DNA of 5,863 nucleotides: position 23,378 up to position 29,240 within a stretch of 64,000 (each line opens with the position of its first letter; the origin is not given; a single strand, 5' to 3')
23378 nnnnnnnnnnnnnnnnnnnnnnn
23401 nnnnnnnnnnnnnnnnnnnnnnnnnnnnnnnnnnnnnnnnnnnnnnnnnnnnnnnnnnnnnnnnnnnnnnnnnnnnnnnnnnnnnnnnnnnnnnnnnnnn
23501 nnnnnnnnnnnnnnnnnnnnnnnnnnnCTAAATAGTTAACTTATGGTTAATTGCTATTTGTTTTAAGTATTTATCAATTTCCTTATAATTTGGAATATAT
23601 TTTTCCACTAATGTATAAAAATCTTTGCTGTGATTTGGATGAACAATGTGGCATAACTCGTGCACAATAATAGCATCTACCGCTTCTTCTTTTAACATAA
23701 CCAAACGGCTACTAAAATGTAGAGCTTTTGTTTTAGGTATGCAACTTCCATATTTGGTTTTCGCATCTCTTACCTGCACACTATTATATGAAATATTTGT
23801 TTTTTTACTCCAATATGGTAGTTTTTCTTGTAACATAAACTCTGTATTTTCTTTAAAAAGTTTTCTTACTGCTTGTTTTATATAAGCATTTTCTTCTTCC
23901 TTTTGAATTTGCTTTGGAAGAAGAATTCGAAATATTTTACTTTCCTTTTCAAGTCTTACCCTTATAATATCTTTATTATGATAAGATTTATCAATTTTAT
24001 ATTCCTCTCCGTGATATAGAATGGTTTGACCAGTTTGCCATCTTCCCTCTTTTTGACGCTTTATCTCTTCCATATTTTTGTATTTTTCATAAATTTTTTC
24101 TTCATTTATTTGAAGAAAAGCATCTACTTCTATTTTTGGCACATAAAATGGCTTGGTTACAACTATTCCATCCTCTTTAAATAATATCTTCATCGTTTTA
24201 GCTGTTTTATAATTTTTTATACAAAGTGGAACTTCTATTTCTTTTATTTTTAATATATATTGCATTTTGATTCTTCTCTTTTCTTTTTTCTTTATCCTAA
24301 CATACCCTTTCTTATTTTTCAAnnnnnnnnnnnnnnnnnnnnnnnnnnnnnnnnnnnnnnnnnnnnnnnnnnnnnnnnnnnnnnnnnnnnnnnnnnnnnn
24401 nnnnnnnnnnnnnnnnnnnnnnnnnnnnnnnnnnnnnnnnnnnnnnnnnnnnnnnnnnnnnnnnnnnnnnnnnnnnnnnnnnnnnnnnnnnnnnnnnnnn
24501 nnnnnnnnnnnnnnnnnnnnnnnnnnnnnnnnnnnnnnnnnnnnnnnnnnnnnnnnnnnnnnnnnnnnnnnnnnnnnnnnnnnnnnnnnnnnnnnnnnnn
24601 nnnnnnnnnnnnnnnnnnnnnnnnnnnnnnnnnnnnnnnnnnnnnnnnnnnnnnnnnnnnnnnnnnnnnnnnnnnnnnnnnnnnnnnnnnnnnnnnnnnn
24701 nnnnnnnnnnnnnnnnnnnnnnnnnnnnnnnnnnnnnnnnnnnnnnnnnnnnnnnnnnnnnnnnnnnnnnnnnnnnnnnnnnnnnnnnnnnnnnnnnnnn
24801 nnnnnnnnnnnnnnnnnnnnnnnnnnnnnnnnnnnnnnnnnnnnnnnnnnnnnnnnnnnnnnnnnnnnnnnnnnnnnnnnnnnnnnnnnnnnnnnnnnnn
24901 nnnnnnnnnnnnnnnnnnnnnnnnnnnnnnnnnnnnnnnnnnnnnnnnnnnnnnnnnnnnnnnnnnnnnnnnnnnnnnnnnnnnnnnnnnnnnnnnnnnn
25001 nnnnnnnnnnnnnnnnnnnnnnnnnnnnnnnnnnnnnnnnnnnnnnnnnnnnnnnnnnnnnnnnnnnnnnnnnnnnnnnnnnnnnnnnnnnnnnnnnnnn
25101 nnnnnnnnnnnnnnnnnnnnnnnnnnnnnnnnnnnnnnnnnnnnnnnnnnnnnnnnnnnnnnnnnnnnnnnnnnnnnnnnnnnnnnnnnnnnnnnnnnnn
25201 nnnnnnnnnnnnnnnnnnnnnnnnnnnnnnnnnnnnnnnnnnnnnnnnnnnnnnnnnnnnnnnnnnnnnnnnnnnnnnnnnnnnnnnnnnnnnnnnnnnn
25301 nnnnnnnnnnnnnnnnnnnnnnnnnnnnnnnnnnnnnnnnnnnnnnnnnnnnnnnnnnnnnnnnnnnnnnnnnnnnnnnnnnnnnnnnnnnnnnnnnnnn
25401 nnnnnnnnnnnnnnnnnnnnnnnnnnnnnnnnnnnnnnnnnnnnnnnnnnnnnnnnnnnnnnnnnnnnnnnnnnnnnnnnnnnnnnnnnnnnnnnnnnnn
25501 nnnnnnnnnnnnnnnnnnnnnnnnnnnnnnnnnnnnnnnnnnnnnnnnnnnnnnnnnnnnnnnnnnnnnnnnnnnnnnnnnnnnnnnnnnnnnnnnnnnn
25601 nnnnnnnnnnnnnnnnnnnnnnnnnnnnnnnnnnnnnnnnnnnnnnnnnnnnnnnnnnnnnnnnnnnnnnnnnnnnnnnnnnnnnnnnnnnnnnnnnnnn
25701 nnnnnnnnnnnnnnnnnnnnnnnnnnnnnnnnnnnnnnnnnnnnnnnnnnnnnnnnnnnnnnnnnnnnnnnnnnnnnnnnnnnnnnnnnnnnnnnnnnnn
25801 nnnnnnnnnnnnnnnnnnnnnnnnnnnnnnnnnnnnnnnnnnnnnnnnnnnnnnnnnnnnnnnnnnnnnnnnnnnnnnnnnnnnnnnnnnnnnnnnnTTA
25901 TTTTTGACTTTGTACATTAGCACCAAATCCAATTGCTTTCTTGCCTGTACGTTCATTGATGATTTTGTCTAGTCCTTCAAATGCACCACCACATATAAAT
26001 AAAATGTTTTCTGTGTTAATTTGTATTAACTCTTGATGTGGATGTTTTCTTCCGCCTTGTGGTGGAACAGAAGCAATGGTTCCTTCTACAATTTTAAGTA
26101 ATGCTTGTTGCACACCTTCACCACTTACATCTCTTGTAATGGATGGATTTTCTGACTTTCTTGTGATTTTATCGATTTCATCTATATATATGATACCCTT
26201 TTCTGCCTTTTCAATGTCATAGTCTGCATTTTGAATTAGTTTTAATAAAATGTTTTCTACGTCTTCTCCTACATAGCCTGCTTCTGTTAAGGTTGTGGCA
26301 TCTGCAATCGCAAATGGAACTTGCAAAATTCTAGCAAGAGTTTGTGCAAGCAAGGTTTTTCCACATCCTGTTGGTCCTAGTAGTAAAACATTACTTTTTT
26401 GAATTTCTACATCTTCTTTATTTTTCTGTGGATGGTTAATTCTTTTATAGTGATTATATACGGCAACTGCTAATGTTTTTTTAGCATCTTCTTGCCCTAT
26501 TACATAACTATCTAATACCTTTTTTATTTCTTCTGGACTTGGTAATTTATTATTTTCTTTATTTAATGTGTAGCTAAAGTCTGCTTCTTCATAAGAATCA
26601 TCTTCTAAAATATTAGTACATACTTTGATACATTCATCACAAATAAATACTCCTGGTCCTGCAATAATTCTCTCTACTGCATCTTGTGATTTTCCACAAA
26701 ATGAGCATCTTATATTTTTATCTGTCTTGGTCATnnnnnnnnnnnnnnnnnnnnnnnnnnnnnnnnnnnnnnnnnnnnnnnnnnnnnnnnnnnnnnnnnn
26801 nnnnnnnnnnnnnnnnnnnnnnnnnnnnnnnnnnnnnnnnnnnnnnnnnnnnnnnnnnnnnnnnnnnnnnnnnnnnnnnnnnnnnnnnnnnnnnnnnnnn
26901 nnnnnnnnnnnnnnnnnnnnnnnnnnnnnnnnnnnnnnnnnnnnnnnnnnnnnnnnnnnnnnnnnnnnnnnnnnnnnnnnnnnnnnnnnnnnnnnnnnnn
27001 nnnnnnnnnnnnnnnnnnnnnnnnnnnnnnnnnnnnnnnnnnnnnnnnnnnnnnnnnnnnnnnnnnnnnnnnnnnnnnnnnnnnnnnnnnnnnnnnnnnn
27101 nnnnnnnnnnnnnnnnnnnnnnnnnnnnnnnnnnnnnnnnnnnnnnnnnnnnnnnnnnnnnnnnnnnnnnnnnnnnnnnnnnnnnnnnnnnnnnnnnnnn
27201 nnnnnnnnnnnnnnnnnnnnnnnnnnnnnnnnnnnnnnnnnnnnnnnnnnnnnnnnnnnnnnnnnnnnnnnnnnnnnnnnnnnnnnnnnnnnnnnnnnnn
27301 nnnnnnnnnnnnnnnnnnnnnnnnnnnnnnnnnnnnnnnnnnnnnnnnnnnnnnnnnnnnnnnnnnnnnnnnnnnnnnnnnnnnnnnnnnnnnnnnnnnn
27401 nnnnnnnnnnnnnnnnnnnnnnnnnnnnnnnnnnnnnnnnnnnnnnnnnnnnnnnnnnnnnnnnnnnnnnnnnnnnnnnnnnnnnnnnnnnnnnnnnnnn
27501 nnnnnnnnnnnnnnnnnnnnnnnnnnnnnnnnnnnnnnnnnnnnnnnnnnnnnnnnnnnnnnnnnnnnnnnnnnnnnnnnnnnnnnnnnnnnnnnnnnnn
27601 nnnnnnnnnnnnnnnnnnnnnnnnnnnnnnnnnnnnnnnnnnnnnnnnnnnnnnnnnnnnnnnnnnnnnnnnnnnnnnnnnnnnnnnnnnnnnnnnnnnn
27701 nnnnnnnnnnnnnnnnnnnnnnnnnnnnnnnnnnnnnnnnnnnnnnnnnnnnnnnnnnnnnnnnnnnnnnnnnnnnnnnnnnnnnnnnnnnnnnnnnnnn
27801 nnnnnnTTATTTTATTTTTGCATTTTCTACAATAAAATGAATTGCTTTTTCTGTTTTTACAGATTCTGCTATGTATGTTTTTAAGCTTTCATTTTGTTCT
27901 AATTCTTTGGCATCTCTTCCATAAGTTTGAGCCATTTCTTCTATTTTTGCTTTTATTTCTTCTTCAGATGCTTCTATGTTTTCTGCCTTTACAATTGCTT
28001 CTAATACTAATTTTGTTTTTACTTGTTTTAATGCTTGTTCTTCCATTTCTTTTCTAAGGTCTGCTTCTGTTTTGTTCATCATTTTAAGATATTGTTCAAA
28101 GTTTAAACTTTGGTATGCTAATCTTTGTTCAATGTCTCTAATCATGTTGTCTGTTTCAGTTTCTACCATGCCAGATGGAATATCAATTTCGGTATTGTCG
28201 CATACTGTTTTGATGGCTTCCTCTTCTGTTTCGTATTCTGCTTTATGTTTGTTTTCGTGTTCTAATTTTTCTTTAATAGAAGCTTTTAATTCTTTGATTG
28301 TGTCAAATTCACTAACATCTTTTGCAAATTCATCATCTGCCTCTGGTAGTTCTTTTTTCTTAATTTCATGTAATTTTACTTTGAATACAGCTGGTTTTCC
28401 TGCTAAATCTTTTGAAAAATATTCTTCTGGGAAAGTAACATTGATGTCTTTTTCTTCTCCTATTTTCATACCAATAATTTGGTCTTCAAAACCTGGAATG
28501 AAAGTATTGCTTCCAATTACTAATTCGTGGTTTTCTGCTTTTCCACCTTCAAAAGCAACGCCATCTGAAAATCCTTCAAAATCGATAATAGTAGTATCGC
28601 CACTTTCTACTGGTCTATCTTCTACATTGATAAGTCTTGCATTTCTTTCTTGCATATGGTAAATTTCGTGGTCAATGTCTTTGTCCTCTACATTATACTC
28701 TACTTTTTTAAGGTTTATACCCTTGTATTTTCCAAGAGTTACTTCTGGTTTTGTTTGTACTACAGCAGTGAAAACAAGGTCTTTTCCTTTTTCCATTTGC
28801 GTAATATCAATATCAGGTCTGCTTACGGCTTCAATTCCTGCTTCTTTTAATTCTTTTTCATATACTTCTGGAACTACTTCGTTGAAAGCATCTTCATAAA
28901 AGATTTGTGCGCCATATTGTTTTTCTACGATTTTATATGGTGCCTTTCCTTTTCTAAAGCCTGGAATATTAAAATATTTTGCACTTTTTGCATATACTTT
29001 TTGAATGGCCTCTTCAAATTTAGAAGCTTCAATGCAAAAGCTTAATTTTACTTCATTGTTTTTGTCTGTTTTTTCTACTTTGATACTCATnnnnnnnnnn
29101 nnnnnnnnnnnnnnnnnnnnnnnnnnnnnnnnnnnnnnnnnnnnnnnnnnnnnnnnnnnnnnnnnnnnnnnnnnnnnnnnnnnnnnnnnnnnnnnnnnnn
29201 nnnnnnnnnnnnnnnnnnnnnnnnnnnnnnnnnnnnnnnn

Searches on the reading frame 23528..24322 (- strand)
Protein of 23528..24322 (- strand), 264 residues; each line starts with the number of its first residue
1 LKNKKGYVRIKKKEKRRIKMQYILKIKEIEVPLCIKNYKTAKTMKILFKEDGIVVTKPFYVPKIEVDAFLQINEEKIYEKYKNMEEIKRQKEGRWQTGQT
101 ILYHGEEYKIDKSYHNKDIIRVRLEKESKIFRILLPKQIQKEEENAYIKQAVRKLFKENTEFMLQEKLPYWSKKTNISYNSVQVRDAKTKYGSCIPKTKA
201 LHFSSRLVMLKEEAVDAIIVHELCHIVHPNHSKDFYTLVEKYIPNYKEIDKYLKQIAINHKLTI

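Call 48: search_protein_families(library=pfam, proteins=[window:23528-24322:-], max_evalue=0.001)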
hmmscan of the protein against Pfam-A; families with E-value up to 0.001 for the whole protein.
window:23528-24322:- (264 aa): 3 families
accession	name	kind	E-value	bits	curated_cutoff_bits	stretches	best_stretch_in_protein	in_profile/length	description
PF01863.23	YgjP-like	-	2.1e-46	159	26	1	42-255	1-206/207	YgjP-like, metallopeptidase domain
PF08325.16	WLM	-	3.6e-06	27.6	26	1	210-251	78-119/190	WLM domain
PF10263.15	SprT-like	-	6.7e-05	23.1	25.6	1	178-227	17-73/108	SprT-like family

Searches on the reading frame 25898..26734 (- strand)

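Call 48: search_protein_families(library=pfam, proteins=[window:25898-26734:-], max_evalue=0.001)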
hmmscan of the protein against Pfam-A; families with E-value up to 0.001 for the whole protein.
window:25898-26734:- (278 aa): 11 families
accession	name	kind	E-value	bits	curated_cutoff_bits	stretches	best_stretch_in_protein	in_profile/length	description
PF07724.20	AAA_2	-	7.9e-29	101.3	27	1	113-264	3-137/166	AAA domain (Cdc48 subfamily)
PF06689.19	zf-C4_ClpX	-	3.1e-17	62.6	27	1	9-44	2-38/39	ClpX C4-type zinc finger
PF00004.35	AAA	-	3.3e-16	60.4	21.2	1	116-222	1-98/131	ATPase family associated with various cellular activities (AAA)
PF07728.20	AAA_5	-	2.1e-07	31.5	22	1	115-192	1-80/139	AAA domain (dynein-related subfamily)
PF00493.29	MCM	-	8.2e-07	28.8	23.3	1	68-194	16-137/224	MCM P-loop domain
PF05496.18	RuvB_N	-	1.3e-06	28.7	27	1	74-195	6-101/159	Holliday junction DNA helicase RuvB P-loop domain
PF01078.27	Mg_chelatase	-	1.3e-06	28.5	20.3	1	113-138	22-47/207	Magnesium chelatase, subunit ChlI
PF00158.32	Sigma54_activat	-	1.1e-05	25.7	20.2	0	98-135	7-44/168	Sigma-54 interaction domain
PF14532.12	Sigma54_activ_2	-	9.1e-05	23.1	25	1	107-193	15-84/138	Sigma-54 interaction domain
PF13401.12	AAA_22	-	0.00015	22.6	27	0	113-163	5-58/130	AAA domain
PF13173.12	AAA_14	-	0.00016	22.1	27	1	114-192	3-76/129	AAA domain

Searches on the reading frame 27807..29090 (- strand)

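Call 49: search_protein_families(library=pfam, proteins=[window:27807-29090:-], max_evalue=0.001)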
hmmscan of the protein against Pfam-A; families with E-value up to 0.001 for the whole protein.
window:27807-29090:- (427 aa): 3 families
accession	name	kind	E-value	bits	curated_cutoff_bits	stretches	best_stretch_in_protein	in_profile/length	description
PF05697.18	Trigger_N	-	4.8e-45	153.8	22.2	1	1-144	1-142/144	Bacterial trigger factor protein (TF)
PF05698.19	Trigger_C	-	1.6e-40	139.2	22.7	1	264-422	1-162/162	Bacterial trigger factor protein (TF) C-terminus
PF00254.34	FKBP_C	-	2.7e-17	63.3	21.1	1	159-241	3-94/94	FKBP-type peptidyl-prolyl cis-trans isomerase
